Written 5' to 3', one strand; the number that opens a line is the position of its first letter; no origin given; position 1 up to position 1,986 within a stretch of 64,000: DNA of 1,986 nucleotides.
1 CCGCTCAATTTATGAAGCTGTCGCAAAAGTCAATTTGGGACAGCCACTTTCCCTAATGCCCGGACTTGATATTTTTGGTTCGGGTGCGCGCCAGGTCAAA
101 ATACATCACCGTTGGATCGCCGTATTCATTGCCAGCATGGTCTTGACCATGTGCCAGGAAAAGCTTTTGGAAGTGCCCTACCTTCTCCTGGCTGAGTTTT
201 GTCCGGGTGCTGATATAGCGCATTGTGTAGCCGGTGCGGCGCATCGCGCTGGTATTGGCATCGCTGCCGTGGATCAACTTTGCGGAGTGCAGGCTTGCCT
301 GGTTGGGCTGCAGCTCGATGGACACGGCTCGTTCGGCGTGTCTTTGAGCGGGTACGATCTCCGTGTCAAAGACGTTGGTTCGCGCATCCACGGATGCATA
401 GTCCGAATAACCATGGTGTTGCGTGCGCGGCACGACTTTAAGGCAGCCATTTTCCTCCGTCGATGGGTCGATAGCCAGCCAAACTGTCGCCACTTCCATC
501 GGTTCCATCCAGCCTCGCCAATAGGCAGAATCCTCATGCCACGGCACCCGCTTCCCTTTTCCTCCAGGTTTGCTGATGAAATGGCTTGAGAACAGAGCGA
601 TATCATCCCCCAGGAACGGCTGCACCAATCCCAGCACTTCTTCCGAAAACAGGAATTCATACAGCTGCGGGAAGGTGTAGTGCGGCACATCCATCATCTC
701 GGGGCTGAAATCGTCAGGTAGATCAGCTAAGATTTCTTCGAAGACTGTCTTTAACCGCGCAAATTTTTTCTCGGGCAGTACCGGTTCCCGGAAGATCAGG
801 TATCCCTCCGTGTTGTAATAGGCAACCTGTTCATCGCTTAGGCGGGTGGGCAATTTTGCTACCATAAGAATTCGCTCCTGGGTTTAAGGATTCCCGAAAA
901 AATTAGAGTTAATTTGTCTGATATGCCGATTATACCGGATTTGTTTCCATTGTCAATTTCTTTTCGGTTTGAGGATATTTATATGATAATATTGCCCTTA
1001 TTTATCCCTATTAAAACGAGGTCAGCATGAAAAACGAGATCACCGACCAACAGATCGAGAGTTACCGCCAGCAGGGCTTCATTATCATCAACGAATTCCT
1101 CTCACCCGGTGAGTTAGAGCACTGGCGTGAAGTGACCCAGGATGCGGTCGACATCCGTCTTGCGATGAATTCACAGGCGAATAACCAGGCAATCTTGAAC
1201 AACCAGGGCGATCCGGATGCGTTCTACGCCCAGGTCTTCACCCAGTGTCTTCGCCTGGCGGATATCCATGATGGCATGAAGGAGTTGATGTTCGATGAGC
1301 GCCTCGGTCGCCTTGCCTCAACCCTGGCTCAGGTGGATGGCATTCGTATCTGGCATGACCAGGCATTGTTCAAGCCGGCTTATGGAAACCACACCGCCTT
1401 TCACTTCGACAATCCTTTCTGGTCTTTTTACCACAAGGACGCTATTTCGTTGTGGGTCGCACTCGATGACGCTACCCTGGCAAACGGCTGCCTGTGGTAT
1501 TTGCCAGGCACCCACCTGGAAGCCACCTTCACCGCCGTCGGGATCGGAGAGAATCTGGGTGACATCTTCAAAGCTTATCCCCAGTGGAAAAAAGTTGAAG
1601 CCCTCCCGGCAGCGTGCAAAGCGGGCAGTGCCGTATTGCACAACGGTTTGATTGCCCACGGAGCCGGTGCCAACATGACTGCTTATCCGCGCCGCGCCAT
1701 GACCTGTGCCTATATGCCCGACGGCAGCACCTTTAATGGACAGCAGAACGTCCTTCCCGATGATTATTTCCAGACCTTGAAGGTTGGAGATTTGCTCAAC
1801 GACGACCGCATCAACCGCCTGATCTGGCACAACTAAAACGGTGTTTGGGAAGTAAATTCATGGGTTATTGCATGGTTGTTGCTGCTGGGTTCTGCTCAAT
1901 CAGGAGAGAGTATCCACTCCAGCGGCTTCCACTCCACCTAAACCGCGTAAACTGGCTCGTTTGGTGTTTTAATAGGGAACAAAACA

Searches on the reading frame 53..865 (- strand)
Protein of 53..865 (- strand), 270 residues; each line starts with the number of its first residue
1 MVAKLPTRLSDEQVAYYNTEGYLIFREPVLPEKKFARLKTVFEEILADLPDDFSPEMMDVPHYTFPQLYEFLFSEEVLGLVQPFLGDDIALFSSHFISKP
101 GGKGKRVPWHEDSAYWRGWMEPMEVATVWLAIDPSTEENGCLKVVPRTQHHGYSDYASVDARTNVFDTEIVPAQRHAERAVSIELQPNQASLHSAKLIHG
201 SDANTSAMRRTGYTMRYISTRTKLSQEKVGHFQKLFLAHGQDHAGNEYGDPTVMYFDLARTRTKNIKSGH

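Call 61: search_protein_families(library=pfam, max_evalue=0.0001, proteins=[window:53-865:-])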
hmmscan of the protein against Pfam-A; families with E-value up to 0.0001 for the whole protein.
window:53-865:- (270 aa): 1 family
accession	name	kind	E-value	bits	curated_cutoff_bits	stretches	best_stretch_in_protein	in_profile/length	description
PF05721.19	PhyH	-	8.6e-23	82.2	22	1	20-211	4-212/213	Phytanoyl-CoA dioxygenase (PhyH)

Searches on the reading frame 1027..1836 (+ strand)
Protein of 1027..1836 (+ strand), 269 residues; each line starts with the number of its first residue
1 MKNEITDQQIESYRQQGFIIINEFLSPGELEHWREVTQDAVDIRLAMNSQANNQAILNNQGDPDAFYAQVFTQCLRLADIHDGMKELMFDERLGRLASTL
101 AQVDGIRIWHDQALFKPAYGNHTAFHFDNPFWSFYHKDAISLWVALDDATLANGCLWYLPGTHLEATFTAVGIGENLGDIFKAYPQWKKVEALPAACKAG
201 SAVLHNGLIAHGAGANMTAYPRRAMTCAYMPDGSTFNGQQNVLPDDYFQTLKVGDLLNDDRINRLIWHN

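Call 61: search_protein_families(library=pfam, max_evalue=0.0001, proteins=[window:1027-1836:+])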
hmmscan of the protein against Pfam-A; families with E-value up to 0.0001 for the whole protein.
window:1027-1836:+ (269 aa): 1 family
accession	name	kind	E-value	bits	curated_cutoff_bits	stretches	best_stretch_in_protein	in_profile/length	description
PF05721.19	PhyH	-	3e-32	113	22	1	13-224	1-213/213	Phytanoyl-CoA dioxygenase (PhyH)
